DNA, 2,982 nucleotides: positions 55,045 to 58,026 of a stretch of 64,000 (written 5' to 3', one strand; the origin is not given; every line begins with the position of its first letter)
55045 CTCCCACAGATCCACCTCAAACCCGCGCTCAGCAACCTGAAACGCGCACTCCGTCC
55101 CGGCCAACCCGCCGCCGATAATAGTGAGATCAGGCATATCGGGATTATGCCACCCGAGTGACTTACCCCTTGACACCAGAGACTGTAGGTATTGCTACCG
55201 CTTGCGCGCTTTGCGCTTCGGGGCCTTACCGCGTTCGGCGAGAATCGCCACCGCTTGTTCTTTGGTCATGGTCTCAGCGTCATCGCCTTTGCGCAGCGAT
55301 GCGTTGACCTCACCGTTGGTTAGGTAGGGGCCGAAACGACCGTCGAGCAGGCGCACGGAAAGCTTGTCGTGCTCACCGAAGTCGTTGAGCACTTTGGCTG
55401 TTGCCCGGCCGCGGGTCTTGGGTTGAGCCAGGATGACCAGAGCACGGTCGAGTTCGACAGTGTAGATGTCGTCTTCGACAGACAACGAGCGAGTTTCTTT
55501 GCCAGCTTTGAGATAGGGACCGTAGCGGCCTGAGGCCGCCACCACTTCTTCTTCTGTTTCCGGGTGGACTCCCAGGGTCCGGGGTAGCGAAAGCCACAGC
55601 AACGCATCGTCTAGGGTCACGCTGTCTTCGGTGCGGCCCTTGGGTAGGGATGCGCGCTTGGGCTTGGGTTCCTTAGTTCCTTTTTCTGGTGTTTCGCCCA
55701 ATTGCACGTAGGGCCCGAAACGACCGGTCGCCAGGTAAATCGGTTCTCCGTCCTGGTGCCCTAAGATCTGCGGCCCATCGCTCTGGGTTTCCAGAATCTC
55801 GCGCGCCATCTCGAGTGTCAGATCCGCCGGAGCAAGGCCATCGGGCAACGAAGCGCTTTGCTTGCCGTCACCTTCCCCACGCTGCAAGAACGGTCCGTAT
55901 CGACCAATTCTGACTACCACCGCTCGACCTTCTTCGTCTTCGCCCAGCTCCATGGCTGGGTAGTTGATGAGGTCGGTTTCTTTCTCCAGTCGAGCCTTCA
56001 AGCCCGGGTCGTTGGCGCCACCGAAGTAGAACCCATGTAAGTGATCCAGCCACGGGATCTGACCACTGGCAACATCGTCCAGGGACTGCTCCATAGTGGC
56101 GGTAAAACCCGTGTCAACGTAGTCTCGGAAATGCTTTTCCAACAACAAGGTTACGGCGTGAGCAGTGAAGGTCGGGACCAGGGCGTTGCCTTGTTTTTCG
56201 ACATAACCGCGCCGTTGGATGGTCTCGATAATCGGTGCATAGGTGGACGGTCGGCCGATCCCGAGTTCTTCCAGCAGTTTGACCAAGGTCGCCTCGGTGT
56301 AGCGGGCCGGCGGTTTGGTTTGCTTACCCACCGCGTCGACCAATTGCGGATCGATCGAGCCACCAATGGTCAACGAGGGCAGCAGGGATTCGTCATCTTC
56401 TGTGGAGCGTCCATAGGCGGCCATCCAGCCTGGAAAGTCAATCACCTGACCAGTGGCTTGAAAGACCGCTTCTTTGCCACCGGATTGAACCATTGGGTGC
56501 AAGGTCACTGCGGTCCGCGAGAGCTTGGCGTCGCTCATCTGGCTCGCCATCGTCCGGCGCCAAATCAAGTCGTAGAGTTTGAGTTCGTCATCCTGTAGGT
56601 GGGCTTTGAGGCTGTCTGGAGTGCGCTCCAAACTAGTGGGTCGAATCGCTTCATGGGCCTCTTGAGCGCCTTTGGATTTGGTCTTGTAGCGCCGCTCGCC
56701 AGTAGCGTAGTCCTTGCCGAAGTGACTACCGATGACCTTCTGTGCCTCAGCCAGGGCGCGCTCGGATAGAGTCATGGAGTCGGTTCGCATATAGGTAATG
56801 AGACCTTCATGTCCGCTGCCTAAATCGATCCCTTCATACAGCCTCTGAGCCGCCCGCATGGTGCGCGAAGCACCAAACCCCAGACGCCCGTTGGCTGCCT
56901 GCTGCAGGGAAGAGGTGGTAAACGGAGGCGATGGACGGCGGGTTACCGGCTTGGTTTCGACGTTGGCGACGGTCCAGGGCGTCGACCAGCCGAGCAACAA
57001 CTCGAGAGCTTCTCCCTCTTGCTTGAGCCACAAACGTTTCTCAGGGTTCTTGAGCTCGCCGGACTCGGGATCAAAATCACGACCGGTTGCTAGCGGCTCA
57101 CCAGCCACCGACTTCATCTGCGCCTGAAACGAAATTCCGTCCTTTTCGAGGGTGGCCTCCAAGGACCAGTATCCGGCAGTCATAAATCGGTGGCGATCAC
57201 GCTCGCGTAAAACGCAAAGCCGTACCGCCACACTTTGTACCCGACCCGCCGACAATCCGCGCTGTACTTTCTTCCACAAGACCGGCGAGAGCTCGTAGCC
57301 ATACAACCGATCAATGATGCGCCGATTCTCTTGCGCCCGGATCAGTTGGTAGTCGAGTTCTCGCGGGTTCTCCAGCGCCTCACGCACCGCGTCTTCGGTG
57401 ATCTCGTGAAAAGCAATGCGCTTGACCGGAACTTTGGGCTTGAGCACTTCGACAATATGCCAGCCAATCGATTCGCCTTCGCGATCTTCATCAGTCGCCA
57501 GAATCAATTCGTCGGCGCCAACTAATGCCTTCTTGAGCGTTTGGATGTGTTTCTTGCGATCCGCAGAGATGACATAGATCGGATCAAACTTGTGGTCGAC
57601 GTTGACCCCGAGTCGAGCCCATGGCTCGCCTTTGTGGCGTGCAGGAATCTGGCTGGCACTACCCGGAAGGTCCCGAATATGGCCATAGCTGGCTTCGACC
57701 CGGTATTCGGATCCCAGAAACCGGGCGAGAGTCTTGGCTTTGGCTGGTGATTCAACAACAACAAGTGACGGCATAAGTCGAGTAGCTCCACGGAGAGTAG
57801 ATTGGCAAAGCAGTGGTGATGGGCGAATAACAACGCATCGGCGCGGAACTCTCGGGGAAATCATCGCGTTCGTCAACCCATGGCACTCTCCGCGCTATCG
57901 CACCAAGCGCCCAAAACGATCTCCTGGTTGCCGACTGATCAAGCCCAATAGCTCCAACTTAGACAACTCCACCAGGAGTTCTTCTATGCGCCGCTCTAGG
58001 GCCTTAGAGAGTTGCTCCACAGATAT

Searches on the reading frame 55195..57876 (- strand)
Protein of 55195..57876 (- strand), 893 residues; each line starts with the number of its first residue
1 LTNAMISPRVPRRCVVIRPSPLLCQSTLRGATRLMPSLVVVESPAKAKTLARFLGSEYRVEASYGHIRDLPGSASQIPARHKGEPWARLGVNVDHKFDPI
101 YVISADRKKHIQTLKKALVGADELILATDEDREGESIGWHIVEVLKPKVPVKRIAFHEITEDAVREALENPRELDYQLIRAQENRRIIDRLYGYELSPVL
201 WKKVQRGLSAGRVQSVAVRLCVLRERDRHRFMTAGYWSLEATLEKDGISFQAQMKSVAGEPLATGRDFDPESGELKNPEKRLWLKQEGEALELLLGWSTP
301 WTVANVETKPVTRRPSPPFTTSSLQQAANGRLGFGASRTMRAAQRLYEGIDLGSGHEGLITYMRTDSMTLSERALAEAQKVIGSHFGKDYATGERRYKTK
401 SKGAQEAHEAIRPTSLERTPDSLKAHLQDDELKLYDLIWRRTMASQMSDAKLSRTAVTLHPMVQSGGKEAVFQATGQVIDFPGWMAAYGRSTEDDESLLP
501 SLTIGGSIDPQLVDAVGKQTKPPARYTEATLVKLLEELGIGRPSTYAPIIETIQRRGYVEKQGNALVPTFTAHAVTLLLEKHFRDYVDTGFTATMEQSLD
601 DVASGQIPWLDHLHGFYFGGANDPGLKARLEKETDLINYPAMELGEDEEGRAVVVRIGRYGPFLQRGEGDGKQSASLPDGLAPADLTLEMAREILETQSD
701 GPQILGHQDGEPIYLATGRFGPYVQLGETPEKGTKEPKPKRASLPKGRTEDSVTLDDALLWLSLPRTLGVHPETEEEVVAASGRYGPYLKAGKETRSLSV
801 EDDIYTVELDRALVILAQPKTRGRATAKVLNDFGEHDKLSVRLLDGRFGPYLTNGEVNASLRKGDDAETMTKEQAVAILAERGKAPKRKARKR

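Call 72: search_protein_families(library=pfam, proteins=[window:55195-57876:-], max_evalue=0.00001)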
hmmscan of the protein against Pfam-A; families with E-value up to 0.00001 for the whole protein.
window:55195-57876:- (893 aa): 3 families
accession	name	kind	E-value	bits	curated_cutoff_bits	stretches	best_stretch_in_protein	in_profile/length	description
PF01131.25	Topoisom_bac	-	3.2e-114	382.6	35.1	1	174-611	2-408/411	DNA topoisomerase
PF13368.11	Toprim_C_rpt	-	1.6e-63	210.9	22.3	4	838-888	5-55/57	Topoisomerase C-terminal repeat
PF01751.28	Toprim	-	6.1e-21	74.8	23.1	1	38-159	2-96/96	Toprim domain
